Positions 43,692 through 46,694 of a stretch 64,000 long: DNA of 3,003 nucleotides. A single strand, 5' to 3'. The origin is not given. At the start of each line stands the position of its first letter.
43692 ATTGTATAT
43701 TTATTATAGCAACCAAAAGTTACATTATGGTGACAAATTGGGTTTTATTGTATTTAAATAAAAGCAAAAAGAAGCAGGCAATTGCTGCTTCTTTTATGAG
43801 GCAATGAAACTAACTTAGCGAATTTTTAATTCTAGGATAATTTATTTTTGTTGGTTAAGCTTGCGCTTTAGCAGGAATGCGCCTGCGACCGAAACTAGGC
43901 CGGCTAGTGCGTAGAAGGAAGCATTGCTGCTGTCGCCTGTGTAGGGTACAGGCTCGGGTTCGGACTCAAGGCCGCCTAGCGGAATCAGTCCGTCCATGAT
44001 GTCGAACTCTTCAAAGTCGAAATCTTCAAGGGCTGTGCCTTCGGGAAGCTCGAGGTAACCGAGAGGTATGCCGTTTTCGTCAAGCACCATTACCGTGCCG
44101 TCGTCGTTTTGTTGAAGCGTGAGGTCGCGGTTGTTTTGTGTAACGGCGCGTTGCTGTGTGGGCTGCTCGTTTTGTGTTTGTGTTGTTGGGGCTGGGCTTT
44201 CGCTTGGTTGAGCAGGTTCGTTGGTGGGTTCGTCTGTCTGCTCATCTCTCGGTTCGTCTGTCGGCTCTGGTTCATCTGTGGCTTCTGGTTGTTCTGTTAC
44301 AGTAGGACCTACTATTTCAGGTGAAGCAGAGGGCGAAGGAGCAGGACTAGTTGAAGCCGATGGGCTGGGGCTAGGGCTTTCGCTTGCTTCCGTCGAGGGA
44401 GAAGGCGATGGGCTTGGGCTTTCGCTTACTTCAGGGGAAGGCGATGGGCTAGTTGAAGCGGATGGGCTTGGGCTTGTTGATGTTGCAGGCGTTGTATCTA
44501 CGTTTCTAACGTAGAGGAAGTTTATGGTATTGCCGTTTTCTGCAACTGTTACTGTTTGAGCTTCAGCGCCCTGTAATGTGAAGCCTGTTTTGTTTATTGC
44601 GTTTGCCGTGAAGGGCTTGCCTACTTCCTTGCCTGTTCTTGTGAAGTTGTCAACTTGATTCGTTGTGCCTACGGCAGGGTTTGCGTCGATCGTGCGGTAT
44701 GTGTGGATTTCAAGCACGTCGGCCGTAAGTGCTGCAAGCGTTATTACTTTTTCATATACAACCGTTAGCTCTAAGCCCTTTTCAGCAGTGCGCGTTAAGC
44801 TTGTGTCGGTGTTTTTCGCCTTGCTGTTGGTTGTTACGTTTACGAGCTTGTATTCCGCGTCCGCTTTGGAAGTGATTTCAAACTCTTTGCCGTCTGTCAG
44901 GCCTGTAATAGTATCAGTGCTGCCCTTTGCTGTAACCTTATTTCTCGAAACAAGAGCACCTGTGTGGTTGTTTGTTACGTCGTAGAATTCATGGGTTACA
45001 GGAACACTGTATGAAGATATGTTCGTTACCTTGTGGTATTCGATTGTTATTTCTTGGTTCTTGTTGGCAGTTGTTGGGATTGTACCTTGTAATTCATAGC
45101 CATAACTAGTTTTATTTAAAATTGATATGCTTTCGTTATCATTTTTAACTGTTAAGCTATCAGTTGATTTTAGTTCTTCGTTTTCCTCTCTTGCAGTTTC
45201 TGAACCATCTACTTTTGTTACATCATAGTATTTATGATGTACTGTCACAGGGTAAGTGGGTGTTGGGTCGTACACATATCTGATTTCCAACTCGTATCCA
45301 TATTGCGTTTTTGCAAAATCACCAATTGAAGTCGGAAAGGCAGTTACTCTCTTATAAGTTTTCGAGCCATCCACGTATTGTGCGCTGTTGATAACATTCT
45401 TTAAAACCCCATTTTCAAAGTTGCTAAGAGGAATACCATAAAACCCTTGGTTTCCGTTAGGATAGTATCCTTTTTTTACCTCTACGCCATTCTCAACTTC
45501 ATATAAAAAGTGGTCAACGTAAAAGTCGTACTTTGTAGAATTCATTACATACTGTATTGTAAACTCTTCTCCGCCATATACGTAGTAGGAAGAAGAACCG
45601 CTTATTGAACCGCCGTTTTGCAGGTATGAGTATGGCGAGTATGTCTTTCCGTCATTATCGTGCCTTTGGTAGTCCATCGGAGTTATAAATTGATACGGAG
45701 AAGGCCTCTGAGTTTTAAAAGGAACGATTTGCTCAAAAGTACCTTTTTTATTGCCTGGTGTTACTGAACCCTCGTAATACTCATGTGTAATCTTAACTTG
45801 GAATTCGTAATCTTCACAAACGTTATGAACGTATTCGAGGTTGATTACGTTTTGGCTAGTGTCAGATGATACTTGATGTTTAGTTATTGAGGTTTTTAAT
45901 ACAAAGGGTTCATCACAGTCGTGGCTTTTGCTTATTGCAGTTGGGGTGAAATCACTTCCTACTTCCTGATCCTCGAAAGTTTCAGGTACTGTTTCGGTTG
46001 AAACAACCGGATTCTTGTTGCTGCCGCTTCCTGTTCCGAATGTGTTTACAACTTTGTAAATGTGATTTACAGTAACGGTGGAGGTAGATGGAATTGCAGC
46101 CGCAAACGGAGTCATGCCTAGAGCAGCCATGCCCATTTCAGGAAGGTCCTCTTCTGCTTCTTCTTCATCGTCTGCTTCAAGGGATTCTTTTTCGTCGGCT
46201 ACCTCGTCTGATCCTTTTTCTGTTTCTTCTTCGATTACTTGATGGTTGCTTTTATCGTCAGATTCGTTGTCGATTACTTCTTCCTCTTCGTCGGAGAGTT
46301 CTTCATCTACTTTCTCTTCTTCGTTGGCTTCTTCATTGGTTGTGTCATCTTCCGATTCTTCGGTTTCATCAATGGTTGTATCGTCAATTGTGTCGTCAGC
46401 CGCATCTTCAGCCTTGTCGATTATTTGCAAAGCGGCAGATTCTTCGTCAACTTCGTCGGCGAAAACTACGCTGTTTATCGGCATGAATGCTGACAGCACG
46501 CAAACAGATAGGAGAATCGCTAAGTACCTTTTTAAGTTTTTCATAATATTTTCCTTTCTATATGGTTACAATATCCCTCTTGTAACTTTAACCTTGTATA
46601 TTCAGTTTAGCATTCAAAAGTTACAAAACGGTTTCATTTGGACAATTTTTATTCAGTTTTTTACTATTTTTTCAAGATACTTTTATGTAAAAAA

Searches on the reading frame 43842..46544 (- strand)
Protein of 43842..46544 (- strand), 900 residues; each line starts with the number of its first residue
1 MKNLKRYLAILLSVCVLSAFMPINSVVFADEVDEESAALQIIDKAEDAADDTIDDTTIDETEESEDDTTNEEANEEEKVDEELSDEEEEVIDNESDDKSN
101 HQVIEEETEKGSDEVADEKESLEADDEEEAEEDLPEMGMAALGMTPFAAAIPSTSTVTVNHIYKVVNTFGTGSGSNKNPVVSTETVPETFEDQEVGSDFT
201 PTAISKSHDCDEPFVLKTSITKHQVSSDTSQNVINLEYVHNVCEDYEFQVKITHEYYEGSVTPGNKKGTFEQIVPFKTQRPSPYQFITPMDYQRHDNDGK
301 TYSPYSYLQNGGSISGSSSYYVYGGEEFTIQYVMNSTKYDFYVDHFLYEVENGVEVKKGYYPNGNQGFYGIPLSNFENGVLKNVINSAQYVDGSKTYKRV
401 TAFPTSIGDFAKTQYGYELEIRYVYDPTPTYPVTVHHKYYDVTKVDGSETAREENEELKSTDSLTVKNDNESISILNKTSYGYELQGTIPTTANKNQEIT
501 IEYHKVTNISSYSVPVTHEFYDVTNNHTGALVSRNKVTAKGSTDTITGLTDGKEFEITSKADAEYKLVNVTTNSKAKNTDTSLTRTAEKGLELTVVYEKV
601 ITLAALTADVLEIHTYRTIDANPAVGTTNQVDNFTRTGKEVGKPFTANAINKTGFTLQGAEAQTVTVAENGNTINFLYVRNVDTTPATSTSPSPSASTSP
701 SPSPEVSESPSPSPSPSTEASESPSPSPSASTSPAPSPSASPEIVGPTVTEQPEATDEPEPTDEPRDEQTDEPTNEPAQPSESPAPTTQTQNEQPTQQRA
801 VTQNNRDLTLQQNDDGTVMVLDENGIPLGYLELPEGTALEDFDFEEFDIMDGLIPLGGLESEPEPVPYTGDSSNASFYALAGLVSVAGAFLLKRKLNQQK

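Call 32: search_protein_families(library=pfam, proteins=[window:43842-46544:-], max_evalue=0.01)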
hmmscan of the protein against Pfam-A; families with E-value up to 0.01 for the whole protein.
window:43842-46544:- (900 aa): 2 families
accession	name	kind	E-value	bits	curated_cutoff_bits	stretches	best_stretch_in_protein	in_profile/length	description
PF00746.26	Gram_pos_anchor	-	0.00095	19.5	20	1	867-895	10-38/43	LPXTG cell wall anchor motif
PF05887.16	Trypan_PARP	-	0.0089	16.5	100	1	645-744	14-111/134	Procyclic acidic repetitive protein (PARP)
